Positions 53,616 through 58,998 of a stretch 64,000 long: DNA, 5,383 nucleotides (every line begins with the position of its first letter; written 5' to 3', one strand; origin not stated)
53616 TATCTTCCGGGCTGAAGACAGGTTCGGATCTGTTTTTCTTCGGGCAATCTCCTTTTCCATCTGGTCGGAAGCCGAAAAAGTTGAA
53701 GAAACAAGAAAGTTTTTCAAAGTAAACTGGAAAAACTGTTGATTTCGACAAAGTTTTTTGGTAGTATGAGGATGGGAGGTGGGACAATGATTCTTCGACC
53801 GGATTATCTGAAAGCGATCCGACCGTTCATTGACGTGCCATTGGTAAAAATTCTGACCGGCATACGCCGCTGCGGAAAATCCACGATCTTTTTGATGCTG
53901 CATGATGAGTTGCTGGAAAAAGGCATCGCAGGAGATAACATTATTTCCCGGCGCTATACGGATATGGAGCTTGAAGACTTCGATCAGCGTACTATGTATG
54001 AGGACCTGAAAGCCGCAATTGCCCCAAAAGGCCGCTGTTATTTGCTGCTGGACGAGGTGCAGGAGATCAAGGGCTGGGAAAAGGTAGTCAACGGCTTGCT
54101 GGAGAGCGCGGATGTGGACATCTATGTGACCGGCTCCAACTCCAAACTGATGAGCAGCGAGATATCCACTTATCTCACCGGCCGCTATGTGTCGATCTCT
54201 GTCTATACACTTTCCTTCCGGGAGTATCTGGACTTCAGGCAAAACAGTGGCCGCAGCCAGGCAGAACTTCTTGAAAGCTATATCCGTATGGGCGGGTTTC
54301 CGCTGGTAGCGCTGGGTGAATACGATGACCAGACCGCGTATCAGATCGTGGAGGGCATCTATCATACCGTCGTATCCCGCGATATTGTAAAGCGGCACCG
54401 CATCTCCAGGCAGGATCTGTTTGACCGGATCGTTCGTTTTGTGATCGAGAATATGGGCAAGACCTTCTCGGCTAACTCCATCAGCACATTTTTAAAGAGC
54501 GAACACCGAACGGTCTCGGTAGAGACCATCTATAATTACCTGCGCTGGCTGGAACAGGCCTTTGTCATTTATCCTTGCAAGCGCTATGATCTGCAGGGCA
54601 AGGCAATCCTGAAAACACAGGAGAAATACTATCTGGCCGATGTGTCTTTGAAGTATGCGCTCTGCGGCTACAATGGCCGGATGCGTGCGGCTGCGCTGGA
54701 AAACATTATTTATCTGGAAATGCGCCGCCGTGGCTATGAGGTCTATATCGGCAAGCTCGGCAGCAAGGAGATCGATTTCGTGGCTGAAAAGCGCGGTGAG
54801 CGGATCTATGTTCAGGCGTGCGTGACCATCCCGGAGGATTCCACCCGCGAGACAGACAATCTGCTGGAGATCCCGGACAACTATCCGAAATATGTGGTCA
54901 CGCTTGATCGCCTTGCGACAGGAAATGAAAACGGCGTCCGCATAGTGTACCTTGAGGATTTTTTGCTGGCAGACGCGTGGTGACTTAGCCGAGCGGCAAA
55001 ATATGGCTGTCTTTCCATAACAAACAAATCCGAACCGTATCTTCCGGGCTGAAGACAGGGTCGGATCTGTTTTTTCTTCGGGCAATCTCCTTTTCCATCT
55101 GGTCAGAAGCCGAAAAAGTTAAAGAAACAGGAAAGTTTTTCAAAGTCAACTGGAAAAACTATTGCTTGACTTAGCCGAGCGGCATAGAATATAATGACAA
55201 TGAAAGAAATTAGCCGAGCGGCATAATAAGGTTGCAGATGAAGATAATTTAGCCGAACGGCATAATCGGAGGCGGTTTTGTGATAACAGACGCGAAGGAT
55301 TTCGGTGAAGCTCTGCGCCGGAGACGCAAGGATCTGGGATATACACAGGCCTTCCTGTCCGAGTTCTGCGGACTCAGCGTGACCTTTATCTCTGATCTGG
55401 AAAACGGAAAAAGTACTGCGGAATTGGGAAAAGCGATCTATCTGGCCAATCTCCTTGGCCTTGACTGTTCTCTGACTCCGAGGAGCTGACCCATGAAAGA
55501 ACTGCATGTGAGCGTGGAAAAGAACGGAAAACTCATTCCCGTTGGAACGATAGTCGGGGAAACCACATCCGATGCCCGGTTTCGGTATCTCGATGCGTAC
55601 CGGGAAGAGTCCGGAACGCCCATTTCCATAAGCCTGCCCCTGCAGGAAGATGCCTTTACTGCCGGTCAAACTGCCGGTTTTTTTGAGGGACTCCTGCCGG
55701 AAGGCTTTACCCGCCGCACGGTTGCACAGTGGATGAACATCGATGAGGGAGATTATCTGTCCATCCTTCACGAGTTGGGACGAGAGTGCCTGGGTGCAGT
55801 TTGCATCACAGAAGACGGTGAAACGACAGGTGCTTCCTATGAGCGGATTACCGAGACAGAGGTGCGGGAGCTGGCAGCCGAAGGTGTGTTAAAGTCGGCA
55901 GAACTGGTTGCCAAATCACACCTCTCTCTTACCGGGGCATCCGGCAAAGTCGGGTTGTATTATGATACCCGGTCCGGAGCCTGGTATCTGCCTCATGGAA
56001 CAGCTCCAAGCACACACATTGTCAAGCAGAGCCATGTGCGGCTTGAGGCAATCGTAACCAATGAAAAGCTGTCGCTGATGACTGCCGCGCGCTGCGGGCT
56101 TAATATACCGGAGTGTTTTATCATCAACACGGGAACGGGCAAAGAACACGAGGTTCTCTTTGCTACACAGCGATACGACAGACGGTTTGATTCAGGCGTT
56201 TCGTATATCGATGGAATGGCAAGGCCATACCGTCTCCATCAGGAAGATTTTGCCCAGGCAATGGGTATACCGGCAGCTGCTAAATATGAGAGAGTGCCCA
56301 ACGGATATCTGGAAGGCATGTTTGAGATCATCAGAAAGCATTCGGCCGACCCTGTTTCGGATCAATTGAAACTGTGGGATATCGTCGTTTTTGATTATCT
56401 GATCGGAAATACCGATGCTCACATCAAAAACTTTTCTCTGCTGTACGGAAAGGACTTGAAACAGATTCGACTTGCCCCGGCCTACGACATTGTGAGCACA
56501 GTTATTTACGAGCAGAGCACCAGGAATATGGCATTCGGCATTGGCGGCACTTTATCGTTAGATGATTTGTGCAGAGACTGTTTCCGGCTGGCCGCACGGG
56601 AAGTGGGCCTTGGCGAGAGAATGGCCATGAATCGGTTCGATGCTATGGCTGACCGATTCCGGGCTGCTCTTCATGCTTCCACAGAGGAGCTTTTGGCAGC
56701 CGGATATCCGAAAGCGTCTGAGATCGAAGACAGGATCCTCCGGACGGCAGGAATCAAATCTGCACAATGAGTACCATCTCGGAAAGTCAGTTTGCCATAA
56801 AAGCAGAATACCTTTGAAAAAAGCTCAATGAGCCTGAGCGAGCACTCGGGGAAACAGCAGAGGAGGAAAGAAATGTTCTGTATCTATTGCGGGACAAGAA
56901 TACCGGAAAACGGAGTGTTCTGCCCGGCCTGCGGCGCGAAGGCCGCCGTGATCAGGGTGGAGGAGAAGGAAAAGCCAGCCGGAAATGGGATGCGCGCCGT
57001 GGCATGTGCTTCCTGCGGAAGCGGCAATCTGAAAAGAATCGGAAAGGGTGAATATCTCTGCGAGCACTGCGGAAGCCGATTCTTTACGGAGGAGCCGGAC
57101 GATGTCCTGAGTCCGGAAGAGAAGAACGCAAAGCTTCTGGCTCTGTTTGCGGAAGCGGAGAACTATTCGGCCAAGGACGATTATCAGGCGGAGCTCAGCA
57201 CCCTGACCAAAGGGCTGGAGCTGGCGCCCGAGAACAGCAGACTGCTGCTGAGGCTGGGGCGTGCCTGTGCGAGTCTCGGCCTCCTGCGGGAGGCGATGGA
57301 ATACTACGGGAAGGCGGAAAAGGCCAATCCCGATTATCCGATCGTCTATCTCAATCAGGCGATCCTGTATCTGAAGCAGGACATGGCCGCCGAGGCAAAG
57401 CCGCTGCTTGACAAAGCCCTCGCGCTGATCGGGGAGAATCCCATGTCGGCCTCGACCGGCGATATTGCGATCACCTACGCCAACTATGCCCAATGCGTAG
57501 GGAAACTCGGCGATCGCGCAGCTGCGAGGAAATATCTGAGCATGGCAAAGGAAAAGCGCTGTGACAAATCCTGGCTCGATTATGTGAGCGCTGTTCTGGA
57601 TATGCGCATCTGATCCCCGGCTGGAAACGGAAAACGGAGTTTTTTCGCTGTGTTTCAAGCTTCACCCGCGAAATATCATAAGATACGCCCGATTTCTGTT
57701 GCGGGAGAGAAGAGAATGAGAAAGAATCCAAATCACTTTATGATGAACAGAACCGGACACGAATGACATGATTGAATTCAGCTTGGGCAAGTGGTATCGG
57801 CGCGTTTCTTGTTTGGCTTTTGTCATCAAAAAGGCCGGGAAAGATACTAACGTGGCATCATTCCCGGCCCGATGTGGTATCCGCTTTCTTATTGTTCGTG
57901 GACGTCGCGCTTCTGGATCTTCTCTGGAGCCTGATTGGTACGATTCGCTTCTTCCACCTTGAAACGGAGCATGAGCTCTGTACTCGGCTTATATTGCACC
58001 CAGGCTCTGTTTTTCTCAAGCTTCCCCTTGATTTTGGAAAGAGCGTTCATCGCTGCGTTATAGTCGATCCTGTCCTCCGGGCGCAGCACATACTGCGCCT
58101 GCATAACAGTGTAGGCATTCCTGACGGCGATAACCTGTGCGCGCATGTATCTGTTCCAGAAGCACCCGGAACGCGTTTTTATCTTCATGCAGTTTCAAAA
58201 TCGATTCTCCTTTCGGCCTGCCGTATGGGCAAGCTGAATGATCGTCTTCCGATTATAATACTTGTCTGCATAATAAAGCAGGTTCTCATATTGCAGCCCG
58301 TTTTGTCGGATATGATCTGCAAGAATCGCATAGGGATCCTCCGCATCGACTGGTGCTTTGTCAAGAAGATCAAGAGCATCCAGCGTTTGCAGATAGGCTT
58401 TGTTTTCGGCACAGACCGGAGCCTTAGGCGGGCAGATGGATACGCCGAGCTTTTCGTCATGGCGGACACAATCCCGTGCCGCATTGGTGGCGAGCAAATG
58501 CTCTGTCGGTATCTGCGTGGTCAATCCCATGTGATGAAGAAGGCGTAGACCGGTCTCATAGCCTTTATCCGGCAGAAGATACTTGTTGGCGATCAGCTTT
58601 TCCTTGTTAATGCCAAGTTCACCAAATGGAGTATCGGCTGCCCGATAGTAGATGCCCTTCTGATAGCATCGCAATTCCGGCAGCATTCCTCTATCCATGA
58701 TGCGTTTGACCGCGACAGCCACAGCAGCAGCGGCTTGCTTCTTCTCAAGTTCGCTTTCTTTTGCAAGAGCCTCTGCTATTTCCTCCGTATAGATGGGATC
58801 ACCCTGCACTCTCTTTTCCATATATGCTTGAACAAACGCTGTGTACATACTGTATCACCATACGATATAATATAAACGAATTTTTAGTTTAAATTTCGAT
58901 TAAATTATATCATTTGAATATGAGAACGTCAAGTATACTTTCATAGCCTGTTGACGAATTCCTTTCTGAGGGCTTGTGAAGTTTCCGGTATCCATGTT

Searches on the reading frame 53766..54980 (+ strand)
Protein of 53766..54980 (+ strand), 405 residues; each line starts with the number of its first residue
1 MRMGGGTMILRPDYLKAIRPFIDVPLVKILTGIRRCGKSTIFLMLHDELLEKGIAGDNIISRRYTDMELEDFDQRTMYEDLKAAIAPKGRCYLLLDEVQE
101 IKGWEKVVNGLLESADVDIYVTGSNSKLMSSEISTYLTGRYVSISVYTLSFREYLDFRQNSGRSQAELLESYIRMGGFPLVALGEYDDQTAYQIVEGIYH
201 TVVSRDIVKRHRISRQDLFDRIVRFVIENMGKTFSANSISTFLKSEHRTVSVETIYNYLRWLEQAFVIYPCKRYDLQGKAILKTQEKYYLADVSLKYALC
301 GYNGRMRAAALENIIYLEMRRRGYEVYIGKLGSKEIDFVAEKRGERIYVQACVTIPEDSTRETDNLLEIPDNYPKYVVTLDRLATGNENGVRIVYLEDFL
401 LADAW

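Call 49: search_protein_families(library=pfam, proteins=[window:53766-54980:+], max_evalue=0.00001)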
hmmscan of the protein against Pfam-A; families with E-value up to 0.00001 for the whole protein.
window:53766-54980:+ (405 aa): 2 families
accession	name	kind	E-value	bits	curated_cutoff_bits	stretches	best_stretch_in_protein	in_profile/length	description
PF13173.12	AAA_14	-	2.4e-31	108.9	27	1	27-155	4-129/129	AAA domain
PF13635.12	DUF4143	-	4e-18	66.1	28.1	1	205-349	2-155/160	Domain of unknown function (DUF4143)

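Call 50: search_protein_families(library=padloc, proteins=[window:53766-54980:+], max_evalue=0.00001)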
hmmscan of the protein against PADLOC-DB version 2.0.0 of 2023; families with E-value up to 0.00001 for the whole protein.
window:53766-54980:+ (405 aa): 7 families
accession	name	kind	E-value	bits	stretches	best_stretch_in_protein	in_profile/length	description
PDLC04787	PDC-S01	-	9.8e-153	506.9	1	7-402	9-408/412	-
PDLC04789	PDC-S01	-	2.4e-33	113.7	1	25-301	17-276/375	-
PDLC04791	PDC-S01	-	5.3e-24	82.6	1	26-348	20-346/395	-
PDLC04786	PDC-S01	-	2e-17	61.1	2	29-158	24-157/439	-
PDLC04790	PDC-S01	-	7.5e-17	59.2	1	27-306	29-305/422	-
PDLC04788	PDC-S01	-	1.6e-09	35.2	1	29-306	23-317/448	-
PDLC04792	PDC-S01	-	8.4e-07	25.9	0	29-157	23-154/452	-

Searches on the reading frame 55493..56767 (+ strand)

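Call 50: search_protein_families(library=padloc, proteins=[window:55493-56767:+], max_evalue=0.00001)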
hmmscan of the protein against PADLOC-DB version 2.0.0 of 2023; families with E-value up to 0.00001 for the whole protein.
window:55493-56767:+ (425 aa): 2 families
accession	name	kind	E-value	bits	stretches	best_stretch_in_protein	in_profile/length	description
PDLC04340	PDC-M03A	-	5.3e-11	40.5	1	293-345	129-179/280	-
PDLC04339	PDC-M03A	-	2.2e-08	31.8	1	287-337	130-178/293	-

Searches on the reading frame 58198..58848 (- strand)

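Call 50: search_protein_families(library=padloc, proteins=[window:58198-58848:-], max_evalue=0.00001)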
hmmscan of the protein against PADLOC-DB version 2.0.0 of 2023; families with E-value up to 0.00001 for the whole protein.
window:58198-58848:- (217 aa): 6 families
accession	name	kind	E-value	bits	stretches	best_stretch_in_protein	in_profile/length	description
PDLC02247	AbiEi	-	2.1e-74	248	1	2-214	5-212/215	AbiEi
PDLC02236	AbiEi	-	6.8e-22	76.2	1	14-200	11-192/207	AbiEi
PDLC02226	AbiEi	-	6.1e-16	56.9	1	33-181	24-168/202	AbiEi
PDLC02251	AbiEi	-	2e-09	35.2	1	27-126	22-117/230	AbiEi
PDLC02250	AbiEi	-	4.8e-07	27.8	1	39-127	27-111/197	AbiEi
PDLC02246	AbiEi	-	9.4e-06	23.3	0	32-122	29-113/230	AbiEi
